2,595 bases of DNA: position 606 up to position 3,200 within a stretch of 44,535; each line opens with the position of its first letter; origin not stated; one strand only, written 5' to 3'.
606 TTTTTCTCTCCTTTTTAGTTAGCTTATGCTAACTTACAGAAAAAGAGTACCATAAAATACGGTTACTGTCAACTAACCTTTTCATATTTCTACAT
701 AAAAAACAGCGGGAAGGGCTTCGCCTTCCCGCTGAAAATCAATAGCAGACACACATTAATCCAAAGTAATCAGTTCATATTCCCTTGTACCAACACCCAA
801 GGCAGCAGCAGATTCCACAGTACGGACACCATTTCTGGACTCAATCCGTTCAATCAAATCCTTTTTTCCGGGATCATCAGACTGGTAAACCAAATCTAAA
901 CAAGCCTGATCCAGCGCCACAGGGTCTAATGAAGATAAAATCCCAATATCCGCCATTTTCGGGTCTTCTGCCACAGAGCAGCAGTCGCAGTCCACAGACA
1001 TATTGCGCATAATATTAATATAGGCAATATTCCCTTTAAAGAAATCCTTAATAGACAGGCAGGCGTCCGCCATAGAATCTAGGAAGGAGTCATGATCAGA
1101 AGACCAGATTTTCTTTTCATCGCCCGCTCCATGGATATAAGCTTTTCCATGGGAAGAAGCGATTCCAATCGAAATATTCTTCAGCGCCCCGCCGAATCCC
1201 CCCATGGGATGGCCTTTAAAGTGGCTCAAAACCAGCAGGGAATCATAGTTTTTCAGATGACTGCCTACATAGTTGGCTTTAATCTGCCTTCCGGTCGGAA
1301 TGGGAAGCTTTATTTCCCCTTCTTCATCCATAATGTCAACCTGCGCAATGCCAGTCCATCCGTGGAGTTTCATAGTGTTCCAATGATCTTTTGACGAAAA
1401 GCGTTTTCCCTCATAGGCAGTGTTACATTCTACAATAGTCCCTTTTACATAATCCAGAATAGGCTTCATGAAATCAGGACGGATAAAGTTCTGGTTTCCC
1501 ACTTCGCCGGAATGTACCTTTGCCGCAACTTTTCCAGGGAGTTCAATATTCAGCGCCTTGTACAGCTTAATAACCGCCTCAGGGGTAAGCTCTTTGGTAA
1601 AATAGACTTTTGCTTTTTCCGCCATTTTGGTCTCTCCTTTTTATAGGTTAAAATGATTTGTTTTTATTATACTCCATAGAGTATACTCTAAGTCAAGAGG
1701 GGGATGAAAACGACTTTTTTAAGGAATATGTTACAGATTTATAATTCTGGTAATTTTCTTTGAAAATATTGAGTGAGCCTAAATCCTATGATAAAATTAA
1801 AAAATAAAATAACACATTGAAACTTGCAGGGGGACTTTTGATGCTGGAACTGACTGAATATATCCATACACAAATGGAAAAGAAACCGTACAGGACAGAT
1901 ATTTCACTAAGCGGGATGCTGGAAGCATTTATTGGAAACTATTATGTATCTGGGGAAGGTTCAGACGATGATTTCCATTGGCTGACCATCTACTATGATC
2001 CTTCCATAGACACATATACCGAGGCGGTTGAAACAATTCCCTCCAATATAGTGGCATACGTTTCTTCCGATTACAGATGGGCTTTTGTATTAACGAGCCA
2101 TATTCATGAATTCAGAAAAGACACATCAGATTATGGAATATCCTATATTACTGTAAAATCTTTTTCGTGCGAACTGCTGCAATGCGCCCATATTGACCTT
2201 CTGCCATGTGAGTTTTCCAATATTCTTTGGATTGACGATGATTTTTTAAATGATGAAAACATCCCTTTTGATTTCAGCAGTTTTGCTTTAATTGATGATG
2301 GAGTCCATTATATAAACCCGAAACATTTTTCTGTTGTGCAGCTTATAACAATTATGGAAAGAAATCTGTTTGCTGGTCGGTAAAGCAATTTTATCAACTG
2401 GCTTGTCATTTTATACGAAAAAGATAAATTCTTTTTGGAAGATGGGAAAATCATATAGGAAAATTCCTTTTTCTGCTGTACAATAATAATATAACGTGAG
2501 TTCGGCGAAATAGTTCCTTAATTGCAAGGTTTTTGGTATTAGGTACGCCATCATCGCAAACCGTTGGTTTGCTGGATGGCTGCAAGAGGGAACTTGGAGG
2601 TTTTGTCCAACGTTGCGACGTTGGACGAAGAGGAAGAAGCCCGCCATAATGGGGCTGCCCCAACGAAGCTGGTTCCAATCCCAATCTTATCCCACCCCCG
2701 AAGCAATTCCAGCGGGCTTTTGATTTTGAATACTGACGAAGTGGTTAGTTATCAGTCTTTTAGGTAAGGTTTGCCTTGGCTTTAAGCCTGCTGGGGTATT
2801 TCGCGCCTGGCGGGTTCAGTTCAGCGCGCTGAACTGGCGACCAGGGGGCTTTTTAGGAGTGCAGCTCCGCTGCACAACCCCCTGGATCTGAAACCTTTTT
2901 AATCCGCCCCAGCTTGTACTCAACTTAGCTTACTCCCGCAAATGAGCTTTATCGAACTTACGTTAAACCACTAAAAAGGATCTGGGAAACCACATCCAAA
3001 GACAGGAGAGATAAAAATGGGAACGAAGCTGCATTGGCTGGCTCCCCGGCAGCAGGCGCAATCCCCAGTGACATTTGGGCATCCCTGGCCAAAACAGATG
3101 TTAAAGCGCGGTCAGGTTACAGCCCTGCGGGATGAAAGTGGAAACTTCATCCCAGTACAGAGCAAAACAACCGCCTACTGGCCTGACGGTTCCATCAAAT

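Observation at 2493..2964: Unassigned 420-470 nt mosaic, hairpin-dense repeat present four times in 44 kb: a candidate large structured RNA or novel non-autonomous element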

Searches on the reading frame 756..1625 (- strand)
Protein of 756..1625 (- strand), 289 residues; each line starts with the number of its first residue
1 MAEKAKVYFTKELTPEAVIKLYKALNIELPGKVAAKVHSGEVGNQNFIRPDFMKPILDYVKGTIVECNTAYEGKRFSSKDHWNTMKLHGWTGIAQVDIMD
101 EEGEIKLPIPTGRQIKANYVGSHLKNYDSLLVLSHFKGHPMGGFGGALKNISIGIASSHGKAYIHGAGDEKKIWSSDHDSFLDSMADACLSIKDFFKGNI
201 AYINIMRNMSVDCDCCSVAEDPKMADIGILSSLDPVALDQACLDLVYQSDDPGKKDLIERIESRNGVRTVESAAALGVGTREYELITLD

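Call 35: find_homologous_proteins(query=window:756-1625:-, max_evalue=1e-60)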
Query window:756-1625:- (289 aa): 8000 proteins with E <= 1e-60 among 8000 candidates; the best 120 are listed.
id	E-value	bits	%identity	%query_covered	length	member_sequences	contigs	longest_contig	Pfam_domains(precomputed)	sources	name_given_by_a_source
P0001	2.3e-185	632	97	99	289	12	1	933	PF04015.18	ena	-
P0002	3.0e-178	609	91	100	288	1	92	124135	PF04015.18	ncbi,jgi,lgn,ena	jgi:hypothetical protein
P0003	7.1e-178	608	90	100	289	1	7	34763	PF04015.18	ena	-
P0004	7.6e-178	608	91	100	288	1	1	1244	PF04015.18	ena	-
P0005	1.0e-177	607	92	99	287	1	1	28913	PF04015.18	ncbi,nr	ncbi:MAG: DUF362 domain-containing protein [Oscillospiraceae bacterium]|nr:DUF362 domain-containing 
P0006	2.1e-177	606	91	100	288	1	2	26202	PF04015.18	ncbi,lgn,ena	-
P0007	2.8e-177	606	91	100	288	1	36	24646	PF04015.18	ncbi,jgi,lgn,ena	-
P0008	7.4e-177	605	91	100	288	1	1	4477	PF04015.18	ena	-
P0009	7.6e-177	605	91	100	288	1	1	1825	PF04015.18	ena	-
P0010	1.0e-176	604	91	100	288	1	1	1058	PF04015.18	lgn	-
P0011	1.4e-176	604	91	100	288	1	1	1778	PF04015.18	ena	-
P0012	2.0e-176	603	91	100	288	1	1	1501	PF04015.18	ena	-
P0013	7.3e-176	601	90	100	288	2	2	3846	PF04015.18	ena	-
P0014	2.2e-175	600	91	100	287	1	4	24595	PF04015.18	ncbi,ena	-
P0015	2.7e-175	599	89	100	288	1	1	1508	PF04015.18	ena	-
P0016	1.4e-174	597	89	100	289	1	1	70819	PF04015.18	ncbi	-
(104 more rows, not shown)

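Call 36: find_encoding_contigs(protein=P0002, flank=10000, max_places=4)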
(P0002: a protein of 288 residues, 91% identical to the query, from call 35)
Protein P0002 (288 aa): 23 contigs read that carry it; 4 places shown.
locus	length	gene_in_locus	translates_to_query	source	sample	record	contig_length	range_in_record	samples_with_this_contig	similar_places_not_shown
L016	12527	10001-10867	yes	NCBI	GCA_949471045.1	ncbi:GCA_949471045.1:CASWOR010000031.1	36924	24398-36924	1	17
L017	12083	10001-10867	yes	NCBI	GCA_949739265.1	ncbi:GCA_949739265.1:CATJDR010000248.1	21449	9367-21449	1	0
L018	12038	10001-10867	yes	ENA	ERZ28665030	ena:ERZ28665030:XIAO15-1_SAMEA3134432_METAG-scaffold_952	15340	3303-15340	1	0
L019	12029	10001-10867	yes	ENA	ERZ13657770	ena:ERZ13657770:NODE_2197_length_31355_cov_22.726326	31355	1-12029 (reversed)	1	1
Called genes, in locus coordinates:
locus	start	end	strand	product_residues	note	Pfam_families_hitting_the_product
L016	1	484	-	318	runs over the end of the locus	-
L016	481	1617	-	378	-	PF07969:Amidohydro_3 (faint), PF01979:Amidohydro_1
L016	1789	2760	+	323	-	PF00356:LacI, PF13377:Peripla_BP_3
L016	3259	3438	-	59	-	-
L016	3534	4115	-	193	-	PF00881:Nitroreductase, PF14512:TM1586_NiRdase (faint)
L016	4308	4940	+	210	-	PF00239:Resolvase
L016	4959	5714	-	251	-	PF04055:Radical_SAM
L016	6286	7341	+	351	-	PF02912:Phe_tRNA-synt_N, PF01409:tRNA-synt_2d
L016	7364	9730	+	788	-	PF01588:tRNA_bind, PF03483:B3_4, PF03484:B5, PF17759:tRNA_synthFbeta, PF03147:FDX-ACB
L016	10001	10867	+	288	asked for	PF04015:DUF362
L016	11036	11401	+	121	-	-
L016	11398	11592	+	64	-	PF13560:HTH_31, PF24250:HVO_2718 (weak), PF12844:HTH_19, PF13413:HTH_25 (weak), PF13443:HTH_26, PF01381:HTH_3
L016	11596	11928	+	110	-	PF10852:DUF2651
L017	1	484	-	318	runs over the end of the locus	-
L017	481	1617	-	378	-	PF07969:Amidohydro_3 (faint), PF01979:Amidohydro_1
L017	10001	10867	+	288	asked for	PF04015:DUF362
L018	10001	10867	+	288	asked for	PF04015:DUF362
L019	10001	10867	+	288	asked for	PF04015:DUF362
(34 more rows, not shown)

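Call 37: find_encoding_contigs(protein=P0016, flank=10000, max_places=3)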
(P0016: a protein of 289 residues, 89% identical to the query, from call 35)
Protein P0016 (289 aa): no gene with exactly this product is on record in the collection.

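Call 38: find_encoding_contigs(protein=P0005, flank=10000, max_places=3)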
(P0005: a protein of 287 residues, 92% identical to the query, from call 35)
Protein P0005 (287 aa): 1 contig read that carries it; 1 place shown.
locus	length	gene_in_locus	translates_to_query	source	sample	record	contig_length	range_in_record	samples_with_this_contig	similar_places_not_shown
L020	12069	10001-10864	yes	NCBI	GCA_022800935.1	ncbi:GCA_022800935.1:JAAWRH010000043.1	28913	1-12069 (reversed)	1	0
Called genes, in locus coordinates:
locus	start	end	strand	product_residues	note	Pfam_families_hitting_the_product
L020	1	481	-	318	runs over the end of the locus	-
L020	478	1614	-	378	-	PF07969:Amidohydro_3 (faint), PF01979:Amidohydro_1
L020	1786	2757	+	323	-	PF00356:LacI, PF13377:Peripla_BP_3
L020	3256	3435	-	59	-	-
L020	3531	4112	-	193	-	PF00881:Nitroreductase, PF14512:TM1586_NiRdase (faint)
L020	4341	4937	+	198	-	PF00239:Resolvase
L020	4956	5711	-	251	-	PF04055:Radical_SAM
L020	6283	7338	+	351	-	PF02912:Phe_tRNA-synt_N, PF01409:tRNA-synt_2d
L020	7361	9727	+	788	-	PF01588:tRNA_bind, PF03483:B3_4, PF03484:B5, PF17759:tRNA_synthFbeta, PF03147:FDX-ACB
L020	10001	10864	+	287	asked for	PF04015:DUF362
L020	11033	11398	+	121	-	-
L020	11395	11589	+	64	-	PF13560:HTH_31, PF24250:HVO_2718 (weak), PF12844:HTH_19, PF13413:HTH_25 (weak), PF13443:HTH_26, PF01381:HTH_3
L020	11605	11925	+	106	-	PF10852:DUF2651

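Call 40: find_encoding_contigs(protein=P0003, flank=10000, max_places=4)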
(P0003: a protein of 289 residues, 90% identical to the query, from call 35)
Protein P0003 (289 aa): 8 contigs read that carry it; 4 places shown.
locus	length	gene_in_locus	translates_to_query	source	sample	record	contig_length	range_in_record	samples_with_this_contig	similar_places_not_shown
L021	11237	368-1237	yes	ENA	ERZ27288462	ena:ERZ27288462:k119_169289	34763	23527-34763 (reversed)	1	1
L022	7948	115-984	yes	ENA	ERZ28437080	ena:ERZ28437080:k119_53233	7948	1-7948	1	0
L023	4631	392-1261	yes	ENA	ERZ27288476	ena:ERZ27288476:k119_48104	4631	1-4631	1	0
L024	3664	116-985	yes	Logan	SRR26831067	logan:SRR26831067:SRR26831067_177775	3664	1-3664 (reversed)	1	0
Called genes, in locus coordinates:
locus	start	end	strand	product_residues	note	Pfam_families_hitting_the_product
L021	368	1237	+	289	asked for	PF04015:DUF362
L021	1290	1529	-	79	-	-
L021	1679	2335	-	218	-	PF01381:HTH_3, PF12844:HTH_19 (weak), PF13443:HTH_26 (faint), PF13560:HTH_31 (weak)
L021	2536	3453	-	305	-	PF12784:PDDEXK_2, PF27070:HTH_Rpn_C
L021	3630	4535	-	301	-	PF02729:OTCace_N, PF00185:OTCace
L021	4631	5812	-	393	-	PF00202:Aminotran_3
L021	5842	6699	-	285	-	PF00696:AA_kinase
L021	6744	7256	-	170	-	PF00383:dCMP_cyt_deam_1, PF14437:MafB19-deam, PF14439:Bd3614-deam (weak)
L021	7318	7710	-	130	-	-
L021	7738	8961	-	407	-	PF01960:ArgJ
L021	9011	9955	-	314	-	PF01118:Semialdhyde_dh (weak), PF22698:Semialdhyde_dhC_1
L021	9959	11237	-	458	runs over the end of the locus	PF00206:Lyase_1, PF14698:ASL_C2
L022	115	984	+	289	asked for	PF04015:DUF362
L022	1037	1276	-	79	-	-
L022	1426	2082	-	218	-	PF01381:HTH_3, PF12844:HTH_19 (weak), PF13443:HTH_26 (faint), PF13560:HTH_31 (weak)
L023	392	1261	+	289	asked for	PF04015:DUF362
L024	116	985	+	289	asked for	PF04015:DUF362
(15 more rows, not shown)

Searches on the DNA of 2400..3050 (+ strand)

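Call 5: search_rna_families(source=window, start=2400, end=3050, threshold=evalue, max_evalue=10)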
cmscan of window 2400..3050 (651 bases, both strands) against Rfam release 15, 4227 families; matches with E-value up to 10: 4.
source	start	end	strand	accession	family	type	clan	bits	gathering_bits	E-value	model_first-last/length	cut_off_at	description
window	2914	2948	-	RF01081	SBWMV1_UPD-PKe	Cis-reg;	-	20.1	38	0.54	1-26/26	no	Pseudoknot of upstream pseudoknot domain (UPD) of the 3'UTR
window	2507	2563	-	RF01091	PK-SPCSV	Cis-reg;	-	16.5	36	4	1-61/61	no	3'-terminal pseudoknot in SPCSV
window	2412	2449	-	RF01341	CRISPR-DR30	Gene; CRISPR;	-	15.3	50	5.8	1-38/38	no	CRISPR RNA direct repeat element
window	2808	2843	-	RF02940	COG3860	Cis-reg;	-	11.8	42.5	6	1-54/54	no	COG3860 RNA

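Call 56: search_dna_similar(query=window:2493-2964:+, collection=plasmids, mode=distant, max_evalue=0.001)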
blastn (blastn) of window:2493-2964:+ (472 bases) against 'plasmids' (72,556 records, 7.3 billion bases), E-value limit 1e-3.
No match.

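Call 57: search_dna_similar(query=window:2493-2964:+, collection=phages, mode=distant, max_evalue=0.001)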
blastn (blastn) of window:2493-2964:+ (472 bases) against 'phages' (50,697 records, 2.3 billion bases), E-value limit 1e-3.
No match.
